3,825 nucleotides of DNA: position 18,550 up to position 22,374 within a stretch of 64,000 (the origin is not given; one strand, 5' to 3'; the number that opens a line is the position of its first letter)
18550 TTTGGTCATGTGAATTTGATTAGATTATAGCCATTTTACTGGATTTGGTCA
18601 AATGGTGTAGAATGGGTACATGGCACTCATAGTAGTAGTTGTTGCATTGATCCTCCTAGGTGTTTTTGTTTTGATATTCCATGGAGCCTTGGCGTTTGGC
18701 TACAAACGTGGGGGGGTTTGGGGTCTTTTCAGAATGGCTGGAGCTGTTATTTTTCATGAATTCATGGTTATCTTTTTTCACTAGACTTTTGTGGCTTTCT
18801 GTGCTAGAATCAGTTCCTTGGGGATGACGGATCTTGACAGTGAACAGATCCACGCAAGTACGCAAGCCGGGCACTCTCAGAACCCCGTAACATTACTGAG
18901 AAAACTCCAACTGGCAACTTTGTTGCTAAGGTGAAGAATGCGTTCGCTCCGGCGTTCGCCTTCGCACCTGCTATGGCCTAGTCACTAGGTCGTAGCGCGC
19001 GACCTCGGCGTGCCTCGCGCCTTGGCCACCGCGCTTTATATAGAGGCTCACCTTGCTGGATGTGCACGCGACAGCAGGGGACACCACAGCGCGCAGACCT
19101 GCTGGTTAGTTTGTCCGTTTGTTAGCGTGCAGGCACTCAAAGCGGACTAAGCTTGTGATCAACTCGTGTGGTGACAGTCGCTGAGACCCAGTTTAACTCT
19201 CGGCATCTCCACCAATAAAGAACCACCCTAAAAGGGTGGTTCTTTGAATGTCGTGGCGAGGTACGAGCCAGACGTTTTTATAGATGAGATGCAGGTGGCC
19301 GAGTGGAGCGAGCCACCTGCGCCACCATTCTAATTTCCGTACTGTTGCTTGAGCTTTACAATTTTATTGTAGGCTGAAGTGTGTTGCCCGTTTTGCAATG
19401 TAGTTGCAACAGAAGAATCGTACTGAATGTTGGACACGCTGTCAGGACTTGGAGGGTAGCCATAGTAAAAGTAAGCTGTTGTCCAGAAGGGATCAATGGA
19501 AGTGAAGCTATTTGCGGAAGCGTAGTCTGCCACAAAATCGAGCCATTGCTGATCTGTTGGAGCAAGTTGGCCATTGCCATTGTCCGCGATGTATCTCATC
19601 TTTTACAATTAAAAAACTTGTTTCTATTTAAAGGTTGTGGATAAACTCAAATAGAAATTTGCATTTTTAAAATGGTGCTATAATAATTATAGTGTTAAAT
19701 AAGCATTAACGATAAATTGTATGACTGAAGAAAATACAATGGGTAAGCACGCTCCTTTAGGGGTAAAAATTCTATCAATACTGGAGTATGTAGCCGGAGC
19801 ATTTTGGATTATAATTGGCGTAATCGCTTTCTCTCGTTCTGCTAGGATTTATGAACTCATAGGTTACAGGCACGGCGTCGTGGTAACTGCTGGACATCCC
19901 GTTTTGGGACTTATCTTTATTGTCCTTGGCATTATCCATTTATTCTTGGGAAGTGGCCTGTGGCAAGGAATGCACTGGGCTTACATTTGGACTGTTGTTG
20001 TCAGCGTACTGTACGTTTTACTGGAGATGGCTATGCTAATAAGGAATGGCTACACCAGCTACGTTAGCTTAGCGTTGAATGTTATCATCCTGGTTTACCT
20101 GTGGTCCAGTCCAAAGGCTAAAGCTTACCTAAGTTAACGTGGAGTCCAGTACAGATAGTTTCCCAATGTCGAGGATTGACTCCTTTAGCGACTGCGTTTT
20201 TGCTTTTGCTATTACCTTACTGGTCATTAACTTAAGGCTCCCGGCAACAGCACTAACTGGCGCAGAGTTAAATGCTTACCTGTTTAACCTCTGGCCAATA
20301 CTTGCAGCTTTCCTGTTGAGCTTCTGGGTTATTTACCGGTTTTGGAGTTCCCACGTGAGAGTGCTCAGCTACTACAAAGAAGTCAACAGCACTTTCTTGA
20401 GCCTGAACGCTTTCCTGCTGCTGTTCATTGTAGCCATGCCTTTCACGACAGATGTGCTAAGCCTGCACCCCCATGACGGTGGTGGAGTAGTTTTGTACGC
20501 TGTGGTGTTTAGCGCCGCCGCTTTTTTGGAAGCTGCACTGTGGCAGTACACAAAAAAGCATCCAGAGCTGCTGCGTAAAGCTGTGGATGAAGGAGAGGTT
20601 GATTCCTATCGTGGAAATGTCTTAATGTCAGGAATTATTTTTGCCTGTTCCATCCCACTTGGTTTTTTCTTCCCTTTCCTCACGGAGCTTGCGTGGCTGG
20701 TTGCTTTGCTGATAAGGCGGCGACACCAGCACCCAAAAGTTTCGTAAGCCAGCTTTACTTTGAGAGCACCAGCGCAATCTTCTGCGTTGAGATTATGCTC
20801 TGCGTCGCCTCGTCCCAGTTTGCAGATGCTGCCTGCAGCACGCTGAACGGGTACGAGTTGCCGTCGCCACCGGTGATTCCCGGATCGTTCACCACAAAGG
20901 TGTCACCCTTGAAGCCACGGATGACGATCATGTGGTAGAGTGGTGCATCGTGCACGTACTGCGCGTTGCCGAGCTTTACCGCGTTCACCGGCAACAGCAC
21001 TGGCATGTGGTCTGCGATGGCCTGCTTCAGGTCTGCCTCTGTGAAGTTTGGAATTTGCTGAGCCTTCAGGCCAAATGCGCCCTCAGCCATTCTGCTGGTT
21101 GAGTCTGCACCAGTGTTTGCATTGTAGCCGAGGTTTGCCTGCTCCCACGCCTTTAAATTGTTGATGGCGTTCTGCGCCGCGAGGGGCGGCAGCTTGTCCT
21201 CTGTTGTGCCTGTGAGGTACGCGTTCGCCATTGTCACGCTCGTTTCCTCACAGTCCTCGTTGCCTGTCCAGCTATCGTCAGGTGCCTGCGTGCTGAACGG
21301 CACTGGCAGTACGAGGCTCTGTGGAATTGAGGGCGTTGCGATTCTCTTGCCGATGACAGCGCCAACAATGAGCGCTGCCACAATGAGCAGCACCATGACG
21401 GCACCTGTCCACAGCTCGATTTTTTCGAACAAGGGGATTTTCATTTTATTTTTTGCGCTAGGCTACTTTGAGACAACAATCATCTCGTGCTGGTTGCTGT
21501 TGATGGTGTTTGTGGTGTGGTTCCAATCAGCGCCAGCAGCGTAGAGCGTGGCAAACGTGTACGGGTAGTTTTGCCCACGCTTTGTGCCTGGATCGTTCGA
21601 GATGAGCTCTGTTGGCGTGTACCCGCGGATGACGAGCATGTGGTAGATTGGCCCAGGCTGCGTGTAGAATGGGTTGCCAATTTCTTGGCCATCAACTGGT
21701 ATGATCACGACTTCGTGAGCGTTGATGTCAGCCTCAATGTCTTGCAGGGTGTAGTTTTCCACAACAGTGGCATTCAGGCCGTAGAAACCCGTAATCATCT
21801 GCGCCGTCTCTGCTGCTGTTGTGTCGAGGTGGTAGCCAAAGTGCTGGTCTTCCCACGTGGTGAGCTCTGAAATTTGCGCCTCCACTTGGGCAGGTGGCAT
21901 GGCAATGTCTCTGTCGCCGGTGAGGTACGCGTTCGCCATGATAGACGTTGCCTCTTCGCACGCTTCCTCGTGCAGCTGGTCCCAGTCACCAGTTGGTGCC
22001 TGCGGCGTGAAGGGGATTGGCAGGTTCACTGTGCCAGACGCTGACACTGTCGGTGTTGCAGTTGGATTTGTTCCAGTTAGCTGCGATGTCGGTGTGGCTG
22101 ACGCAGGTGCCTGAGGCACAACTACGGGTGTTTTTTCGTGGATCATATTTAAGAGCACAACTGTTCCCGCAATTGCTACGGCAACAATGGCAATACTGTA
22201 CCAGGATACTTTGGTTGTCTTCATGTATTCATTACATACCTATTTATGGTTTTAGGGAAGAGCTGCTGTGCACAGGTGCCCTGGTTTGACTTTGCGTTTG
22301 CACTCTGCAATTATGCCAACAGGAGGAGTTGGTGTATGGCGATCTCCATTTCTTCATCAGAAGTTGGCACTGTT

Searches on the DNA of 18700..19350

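Call 85: search_rna_families(source=window, start=18700, end=19350, threshold=gathering, show_alignments=1)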
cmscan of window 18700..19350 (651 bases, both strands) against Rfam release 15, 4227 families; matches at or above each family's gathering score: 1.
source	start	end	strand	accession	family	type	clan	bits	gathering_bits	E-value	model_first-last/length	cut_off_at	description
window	18820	19214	+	RF00023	tmRNA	Gene;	CL00001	67.8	47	3e-26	1-374/374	no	transfer-messenger RNA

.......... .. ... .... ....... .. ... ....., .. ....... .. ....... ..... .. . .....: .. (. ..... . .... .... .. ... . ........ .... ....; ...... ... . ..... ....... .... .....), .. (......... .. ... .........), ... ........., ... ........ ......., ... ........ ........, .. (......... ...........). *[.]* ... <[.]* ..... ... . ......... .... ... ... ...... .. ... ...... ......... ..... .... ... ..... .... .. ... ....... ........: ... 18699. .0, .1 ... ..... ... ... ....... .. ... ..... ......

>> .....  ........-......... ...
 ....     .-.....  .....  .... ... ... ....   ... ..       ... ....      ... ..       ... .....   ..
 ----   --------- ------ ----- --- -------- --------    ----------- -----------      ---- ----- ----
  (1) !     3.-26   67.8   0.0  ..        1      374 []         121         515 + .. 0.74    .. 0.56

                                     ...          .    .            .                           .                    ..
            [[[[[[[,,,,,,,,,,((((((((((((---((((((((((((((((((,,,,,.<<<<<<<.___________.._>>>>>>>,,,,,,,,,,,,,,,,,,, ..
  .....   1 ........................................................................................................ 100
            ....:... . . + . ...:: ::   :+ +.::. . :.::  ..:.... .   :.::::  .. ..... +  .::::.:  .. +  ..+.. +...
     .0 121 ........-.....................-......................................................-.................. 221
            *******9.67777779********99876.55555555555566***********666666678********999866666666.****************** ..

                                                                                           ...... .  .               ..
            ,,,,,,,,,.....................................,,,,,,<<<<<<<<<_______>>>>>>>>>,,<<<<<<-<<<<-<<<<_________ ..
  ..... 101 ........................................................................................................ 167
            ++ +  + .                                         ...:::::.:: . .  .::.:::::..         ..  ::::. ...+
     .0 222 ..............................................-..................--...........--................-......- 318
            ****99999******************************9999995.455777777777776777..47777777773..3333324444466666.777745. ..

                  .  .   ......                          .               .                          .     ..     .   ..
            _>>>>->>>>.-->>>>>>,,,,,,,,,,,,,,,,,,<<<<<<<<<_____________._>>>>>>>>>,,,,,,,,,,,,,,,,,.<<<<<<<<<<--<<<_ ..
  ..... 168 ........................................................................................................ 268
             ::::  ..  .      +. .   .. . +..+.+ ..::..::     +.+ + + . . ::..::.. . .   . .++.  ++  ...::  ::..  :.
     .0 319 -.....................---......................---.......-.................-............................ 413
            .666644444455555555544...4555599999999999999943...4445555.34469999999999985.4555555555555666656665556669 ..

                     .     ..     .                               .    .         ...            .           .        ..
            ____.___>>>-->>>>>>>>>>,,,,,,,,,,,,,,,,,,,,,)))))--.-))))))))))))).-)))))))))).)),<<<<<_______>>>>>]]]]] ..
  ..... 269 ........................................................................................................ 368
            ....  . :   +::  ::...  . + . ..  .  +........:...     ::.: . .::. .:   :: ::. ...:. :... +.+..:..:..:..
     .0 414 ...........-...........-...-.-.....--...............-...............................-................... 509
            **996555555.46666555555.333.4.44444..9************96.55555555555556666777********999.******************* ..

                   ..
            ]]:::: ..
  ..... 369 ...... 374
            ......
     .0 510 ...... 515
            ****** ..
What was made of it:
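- Closest known: ssrA-type C-terminal degrons read by ClpX/ClpA. Different: The local tmRNA tag appears to end in -AMA (call 85).
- The organism's own tmRNA tag, read by hand, ends in -AMA, not -AA (call 85).
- Tried and rejected: The hand-read tag ends in -AMA, which neither supports nor refutes tag mimicry (call 85).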

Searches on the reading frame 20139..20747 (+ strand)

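Call 108: search_protein_families(library=pfam, proteins=[window:20139-20747:+], max_evalue=0.0001)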
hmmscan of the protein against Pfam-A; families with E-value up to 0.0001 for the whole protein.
window:20139-20747:+ (202 aa): 1 family
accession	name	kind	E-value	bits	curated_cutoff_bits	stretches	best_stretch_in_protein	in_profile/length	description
PF06736.16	TMEM175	-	1.6e-21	77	25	1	12-101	1-88/88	Endosomal/lysosomal potassium channel TMEM175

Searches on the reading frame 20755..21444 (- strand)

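Call 108: search_protein_families(library=pfam, proteins=[window:20755-21444:-], max_evalue=0.0001)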
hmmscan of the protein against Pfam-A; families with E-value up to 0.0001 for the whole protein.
window:20755-21444:- (229 aa): 1 family
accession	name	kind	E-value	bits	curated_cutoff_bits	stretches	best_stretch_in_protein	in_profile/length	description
PF13529.12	Peptidase_C39_2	-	2.2e-11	44.9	24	1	47-188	2-142/143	Peptidase_C39 like family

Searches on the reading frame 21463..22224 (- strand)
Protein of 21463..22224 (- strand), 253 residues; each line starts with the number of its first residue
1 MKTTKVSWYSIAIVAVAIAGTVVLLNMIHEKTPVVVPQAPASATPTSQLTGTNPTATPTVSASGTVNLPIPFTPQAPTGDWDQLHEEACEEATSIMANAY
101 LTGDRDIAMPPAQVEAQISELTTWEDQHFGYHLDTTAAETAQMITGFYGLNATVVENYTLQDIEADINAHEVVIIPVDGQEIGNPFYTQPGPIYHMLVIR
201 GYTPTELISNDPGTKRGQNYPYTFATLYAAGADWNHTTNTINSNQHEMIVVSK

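Call 108: search_protein_families(library=pfam, proteins=[window:21463-22224:-], max_evalue=0.0001)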
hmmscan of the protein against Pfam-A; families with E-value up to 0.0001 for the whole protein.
window:21463-22224:- (253 aa): 1 family
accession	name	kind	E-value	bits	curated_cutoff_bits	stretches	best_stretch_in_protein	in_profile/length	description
PF13529.12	Peptidase_C39_2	-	4.4e-07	31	24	1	69-212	2-142/143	Peptidase_C39 like family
